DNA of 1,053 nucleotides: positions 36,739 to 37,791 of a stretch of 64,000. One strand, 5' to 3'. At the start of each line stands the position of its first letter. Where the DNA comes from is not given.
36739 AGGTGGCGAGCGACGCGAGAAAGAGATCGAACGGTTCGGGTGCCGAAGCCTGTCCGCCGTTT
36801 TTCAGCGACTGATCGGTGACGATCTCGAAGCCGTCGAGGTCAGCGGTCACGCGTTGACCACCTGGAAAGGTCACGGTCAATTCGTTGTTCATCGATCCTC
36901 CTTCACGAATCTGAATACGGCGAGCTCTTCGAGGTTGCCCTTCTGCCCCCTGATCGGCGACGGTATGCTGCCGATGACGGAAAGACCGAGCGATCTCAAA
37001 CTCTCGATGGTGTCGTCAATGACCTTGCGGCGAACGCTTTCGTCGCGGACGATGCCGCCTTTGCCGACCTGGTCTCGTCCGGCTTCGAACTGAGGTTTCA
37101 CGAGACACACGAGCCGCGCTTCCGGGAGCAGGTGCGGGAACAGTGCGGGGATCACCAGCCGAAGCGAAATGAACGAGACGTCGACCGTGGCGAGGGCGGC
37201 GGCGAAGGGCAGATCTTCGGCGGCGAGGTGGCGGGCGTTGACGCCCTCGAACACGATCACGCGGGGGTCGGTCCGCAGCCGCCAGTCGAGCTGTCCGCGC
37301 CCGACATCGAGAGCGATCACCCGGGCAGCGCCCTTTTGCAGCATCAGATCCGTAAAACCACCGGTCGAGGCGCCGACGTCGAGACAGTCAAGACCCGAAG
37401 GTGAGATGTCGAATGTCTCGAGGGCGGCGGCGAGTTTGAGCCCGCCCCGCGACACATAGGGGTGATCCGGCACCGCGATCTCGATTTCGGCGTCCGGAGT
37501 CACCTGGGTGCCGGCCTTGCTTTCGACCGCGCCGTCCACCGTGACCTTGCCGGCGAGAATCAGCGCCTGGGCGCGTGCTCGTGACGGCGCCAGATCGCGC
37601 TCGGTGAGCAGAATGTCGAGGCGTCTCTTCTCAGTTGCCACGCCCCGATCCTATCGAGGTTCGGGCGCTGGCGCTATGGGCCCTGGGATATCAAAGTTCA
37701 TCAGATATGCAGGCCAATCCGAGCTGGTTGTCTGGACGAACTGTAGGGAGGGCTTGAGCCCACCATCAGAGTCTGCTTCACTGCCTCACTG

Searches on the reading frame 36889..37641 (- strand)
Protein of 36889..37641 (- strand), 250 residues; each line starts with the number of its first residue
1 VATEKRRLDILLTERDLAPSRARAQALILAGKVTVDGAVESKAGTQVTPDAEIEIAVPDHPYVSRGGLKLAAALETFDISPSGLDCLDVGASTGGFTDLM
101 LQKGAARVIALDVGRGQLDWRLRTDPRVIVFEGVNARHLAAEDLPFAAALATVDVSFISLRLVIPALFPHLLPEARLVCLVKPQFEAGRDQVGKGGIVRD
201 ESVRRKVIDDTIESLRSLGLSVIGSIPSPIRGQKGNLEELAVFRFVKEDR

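Call 45: search_protein_families(library=pfam, proteins=[window:36889-37641:-], max_evalue=0.00001)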
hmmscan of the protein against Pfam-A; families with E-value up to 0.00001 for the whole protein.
window:36889-37641:- (250 aa): 2 families
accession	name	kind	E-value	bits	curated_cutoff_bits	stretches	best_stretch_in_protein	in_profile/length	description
PF01728.25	FtsJ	-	6e-40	137.5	24.1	1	62-242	1-178/181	FtsJ-like methyltransferase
PF01479.30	S4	-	2.6e-10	40.3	22.8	1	6-53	1-48/48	S4 domain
